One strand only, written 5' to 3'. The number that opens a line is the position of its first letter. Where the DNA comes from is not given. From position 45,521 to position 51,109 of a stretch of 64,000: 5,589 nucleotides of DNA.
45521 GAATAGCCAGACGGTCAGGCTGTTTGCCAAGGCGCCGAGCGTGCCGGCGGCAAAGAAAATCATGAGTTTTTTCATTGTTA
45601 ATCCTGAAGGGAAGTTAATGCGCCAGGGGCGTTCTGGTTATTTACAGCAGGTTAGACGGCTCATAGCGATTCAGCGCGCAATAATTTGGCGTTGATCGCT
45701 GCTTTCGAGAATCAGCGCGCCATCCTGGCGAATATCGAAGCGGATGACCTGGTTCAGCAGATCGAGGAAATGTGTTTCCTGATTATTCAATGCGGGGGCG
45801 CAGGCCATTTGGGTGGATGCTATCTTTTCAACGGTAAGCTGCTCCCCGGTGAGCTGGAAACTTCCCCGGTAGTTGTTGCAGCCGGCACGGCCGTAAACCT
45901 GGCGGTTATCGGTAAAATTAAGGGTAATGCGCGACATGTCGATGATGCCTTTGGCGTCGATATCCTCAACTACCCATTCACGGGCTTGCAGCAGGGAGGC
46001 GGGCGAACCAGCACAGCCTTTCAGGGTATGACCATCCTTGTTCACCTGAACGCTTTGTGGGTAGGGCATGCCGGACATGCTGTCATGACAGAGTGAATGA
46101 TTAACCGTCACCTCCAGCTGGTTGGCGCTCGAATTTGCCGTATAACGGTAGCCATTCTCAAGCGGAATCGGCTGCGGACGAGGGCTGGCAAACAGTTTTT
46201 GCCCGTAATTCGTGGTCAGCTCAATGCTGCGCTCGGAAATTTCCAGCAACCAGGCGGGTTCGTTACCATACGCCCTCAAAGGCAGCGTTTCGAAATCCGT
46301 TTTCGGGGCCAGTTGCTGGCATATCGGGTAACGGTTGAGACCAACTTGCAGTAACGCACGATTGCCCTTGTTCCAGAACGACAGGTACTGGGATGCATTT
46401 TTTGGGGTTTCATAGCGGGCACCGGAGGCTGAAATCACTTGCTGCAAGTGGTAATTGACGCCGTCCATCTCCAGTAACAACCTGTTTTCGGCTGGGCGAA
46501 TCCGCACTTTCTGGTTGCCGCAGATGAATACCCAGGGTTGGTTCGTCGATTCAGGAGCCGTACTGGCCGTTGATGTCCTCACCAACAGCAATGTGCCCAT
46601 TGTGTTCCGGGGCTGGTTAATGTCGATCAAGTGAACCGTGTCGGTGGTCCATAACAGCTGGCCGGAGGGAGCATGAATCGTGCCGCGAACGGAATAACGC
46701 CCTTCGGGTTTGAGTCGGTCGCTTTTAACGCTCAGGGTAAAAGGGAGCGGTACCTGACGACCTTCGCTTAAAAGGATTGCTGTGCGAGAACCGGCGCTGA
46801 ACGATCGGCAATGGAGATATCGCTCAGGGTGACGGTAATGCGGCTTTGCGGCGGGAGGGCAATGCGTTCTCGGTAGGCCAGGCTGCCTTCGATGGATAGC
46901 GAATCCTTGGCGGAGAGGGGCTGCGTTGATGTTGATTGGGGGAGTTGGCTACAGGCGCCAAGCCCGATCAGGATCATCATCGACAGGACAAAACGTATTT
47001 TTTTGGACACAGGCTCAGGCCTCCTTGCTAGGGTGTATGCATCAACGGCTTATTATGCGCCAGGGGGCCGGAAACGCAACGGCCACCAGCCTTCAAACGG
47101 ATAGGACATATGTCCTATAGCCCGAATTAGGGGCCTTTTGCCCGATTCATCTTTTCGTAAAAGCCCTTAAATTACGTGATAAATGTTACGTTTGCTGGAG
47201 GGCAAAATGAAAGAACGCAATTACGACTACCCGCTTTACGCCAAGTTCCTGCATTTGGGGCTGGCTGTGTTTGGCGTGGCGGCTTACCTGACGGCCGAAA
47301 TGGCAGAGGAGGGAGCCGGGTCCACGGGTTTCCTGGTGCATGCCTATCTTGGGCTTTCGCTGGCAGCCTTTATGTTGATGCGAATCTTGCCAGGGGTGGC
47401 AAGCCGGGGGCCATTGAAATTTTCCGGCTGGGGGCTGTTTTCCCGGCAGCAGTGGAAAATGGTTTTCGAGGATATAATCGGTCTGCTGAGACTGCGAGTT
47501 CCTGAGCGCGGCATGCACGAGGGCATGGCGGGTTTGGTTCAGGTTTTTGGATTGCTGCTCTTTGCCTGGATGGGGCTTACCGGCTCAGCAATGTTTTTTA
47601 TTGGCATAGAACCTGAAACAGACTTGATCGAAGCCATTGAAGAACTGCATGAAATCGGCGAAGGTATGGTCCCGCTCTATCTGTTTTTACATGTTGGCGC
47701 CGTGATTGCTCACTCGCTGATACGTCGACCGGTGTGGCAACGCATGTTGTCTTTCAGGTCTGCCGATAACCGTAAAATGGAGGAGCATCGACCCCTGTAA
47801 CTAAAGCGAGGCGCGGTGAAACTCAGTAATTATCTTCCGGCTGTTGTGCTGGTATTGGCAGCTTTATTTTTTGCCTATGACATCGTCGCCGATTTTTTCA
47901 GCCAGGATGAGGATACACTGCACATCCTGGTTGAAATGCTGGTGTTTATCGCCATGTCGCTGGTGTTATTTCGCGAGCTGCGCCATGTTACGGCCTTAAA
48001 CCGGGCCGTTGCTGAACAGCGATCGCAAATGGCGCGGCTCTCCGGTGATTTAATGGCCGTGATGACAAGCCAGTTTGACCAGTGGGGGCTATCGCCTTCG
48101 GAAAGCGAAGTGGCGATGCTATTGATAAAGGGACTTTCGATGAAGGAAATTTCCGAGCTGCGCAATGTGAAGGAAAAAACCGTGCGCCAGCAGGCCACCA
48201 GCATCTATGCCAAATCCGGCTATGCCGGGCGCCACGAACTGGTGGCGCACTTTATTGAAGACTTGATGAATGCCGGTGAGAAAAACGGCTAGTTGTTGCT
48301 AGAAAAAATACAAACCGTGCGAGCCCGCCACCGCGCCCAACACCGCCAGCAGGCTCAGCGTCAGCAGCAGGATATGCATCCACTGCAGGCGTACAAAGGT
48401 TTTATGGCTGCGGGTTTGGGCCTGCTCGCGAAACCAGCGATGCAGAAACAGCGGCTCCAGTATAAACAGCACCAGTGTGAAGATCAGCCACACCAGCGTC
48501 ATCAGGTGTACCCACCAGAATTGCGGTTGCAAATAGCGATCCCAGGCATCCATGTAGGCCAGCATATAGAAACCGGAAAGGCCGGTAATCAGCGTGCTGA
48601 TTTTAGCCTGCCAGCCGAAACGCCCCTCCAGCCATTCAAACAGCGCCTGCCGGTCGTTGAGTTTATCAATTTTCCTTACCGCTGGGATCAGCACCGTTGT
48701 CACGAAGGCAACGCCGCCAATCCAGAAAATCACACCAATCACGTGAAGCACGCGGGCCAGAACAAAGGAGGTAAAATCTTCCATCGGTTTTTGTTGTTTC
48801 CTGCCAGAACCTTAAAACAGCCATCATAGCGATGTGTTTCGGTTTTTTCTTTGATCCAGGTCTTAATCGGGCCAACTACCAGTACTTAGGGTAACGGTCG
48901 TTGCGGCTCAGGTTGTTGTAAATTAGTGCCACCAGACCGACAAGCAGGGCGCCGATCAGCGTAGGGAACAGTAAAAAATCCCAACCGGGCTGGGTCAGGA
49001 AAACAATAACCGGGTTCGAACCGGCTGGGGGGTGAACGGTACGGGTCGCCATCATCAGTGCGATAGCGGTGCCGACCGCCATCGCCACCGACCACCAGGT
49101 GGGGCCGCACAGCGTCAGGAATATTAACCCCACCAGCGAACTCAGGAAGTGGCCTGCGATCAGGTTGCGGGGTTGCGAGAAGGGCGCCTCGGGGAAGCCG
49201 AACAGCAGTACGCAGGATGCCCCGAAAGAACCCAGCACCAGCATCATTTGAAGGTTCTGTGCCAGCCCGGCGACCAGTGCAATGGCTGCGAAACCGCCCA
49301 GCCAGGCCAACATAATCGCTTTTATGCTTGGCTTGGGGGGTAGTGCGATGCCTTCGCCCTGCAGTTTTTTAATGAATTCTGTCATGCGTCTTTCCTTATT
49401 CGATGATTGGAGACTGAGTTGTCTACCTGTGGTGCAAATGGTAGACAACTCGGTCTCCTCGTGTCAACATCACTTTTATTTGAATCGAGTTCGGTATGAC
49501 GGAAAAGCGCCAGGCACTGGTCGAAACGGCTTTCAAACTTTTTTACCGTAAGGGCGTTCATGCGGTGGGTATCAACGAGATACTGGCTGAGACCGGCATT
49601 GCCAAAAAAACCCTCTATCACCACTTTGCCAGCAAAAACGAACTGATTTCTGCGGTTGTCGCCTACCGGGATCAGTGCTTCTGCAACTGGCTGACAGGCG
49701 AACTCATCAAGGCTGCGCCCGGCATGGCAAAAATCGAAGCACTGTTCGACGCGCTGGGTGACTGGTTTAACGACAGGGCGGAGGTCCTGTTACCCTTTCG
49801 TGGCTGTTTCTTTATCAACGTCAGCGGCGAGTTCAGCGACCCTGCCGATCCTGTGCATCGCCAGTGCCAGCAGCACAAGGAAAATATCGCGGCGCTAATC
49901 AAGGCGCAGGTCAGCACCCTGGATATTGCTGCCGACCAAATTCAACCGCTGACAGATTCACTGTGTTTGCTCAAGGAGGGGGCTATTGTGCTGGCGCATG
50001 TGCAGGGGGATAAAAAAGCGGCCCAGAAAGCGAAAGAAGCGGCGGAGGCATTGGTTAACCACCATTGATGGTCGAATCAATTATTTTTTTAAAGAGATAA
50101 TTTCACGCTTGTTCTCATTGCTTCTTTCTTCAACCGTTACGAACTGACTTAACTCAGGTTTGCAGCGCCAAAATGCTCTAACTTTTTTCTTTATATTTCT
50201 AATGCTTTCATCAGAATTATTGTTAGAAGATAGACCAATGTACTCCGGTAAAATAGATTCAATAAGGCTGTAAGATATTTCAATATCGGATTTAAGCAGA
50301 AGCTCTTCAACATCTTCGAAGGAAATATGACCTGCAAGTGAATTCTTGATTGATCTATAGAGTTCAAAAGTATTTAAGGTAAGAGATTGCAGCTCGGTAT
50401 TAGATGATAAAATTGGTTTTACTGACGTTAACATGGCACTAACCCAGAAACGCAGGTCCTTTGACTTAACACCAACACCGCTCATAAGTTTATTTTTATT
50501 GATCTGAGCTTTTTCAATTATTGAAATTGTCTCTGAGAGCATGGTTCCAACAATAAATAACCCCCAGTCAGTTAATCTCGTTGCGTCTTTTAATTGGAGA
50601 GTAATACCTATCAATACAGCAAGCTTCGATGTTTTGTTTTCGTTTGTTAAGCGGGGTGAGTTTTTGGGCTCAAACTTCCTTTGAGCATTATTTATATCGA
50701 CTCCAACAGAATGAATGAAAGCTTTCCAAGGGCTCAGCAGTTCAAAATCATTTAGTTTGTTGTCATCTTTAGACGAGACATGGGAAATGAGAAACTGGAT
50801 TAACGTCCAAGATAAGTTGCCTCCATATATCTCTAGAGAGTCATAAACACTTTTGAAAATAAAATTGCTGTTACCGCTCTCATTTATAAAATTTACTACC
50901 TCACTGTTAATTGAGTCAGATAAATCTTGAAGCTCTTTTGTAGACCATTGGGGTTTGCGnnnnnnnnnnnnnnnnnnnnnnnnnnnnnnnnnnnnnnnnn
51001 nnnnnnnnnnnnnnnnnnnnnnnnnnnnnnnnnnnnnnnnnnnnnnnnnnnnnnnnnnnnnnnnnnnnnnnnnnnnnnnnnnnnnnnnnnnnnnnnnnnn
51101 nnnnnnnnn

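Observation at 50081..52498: Single-gene nuclease-NACHT (STAND NTPase) protein in an AT-rich islet: candidate uncharacterised anti-phage defence system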

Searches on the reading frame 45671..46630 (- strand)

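Call 56: search_protein_families(library=pfam, proteins=[window:45671-46630:-], max_evalue=0.00001)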
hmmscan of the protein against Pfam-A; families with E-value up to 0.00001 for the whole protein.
window:45671-46630:- (319 aa): 2 families
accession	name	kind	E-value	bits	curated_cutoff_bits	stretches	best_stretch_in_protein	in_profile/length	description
PF03724.22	META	-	4.4e-27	94.7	24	1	213-316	3-105/109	META domain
PF09864.15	MliC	-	1.4e-11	44.6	22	1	37-97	3-61/67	Membrane-bound lysozyme-inhibitor of c-type lysozyme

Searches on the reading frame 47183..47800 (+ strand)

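Call 56: search_protein_families(library=pfam, proteins=[window:47183-47800:+], max_evalue=0.00001)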
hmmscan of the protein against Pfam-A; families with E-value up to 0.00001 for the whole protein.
window:47183-47800:+ (205 aa): 1 family
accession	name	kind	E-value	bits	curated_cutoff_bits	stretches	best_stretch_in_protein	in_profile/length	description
PF01292.26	Ni_hydr_CYTB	-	1.3e-22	80.9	30.1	1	16-190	2-178/179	Prokaryotic cytochrome b561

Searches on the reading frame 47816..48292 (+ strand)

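Call 56: search_protein_families(library=pfam, proteins=[window:47816-48292:+], max_evalue=0.00001)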
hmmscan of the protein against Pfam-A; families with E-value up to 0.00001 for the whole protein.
window:47816-48292:+ (158 aa): 1 family
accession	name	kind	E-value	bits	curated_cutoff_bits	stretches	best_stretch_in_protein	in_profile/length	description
PF00196.25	GerE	-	6e-07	29.4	23.5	1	92-144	3-55/57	Bacterial regulatory proteins, luxR family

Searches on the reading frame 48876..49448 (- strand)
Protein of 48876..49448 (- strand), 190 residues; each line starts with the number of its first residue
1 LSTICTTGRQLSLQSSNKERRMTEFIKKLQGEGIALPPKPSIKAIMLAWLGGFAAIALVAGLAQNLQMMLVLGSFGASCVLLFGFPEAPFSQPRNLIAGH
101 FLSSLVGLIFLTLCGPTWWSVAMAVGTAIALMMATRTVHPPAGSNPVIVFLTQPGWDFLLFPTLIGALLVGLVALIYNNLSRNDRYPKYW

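Call 56: search_protein_families(library=pfam, proteins=[window:48876-49448:-], max_evalue=0.00001)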
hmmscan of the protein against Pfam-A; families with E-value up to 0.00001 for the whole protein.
window:48876-49448:- (190 aa): 1 family
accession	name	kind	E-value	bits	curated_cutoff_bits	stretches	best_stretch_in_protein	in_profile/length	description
PF04982.19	TM_HPP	-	5.2e-53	179.3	27.2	1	37-187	1-157/157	HPP, transmembrane region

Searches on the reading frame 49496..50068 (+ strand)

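Call 56: search_protein_families(library=pfam, proteins=[window:49496-50068:+], max_evalue=0.00001)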
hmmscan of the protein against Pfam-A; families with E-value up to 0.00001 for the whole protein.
window:49496-50068:+ (190 aa): 2 families
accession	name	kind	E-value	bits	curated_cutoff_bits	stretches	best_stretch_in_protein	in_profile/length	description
PF00440.29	TetR_N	-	8.6e-15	54.7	24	1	8-54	1-47/47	Bacterial regulatory proteins, tetR family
PF16925.10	TetR_C_13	-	1.5e-08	35.4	27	1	76-182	1-108/109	Tetracyclin repressor-like, C-terminal domain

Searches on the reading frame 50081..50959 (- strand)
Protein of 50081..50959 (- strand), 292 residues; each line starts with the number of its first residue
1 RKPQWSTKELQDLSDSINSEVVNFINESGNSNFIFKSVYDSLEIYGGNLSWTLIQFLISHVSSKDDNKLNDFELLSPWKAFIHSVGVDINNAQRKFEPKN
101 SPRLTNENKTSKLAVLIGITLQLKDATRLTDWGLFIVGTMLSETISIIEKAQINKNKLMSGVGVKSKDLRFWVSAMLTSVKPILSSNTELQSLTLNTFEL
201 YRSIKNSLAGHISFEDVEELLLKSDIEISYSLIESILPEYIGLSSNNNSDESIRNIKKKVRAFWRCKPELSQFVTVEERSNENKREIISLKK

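Call 62: predict_structure(alignment_id=A4)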
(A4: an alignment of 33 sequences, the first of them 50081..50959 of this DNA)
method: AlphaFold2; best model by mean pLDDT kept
length: 292 residues; sequences in the alignment: 33
mean_pLDDT: 86.5   pTM: 0.84
mean pLDDT of the five models: 86.5, 85.2, 84.6, 83.4, 82.7
residues with pLDDT >= 90: 190; 70-90: 55; 50-70: 41; < 50: 6
segments of 3 or more residues with pLDDT < 50: 67-70
pLDDT, mean of each block of 10 residues (from residue 1): 80 96 96 93 93 94 57 76 84 65 71 92 83 92 95 94 94 97 97 96 93 84 86 91 72 94 97 86 66 64
secondary structure, 60 per line:
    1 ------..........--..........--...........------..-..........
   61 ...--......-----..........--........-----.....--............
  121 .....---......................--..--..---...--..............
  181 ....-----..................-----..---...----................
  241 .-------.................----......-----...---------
elements in order: H7-16 H19-28 H31-41 H51-63 H66-71 H77-86 H89-96 H102-106 H109-125 H129-150 E162-164 H167-179 E180-184 E190-196 H197-207 E225-229 H230-241 H249-265 E273-275

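Call 84: fold_search(model_id=the predicted structure, library=viral)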
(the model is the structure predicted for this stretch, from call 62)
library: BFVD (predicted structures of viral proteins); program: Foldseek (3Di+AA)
matches with E <= 10: 169; with E <= 0.001: 0
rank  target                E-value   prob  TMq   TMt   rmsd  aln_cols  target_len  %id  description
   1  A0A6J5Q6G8            5.9e-01  0.11  0.19  0.08  17.0       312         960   10  TerB_like domain containing protein [uncultured Caudovirales phage]
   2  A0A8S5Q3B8            8.2e-01  0.08  0.13  0.12  16.8       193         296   11  Endonuclease [Siphoviridae sp. ctLqe90]
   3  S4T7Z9                8.2e-01  0.03  0.11  0.05  25.2       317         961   13  (no name in the UniProt tables at hand)
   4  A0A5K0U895            8.6e-01  0.03  0.10  0.10  23.1       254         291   11  Uncharacterized protein [Yasminevirus sp. GU-2018]
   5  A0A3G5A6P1            1.2e+00  0.09  0.20  0.16  17.7       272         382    9  Ankyrin repeat protein [Hyperionvirus sp.]
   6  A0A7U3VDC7            1.3e+00  0.05  0.15  0.11  18.6       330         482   11  p55 [Closteroviridae sp.]
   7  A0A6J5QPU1            1.3e+00  0.11  0.25  0.14  15.4       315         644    8  Uncharacterized protein [uncultured Caudovirales phage]
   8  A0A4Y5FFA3            1.3e+00  0.06  0.16  0.13  14.8       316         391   10  Uncharacterized protein [Lactobacillus phage SAC12B]
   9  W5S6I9                1.4e+00  0.05  0.15  0.12  21.2       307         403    8  Uncharacterized protein [Pithovirus sibericum]
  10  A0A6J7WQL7            1.5e+00  0.05  0.14  0.08  22.4       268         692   10  Uncharacterized protein [uncultured Caudovirales phage]
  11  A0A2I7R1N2            1.8e+00  0.06  0.17  0.16  20.1       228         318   11  (no name in the UniProt tables at hand)
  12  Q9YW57                1.8e+00  0.06  0.16  0.12  15.5       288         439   10  Uncharacterized protein [Melanoplus sanguinipes entomopoxvirus]
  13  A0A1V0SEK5            1.9e+00  0.06  0.19  0.12  16.4       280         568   10  Uncharacterized protein [Hokovirus HKV1]
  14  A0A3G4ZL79            1.9e+00  0.03  0.14  0.13  19.7       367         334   10  Uncharacterized protein [Terrestrivirus sp.]
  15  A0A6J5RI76            2.0e+00  0.05  0.15  0.07  22.1       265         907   10  Uncharacterized protein [uncultured Caudovirales phage]
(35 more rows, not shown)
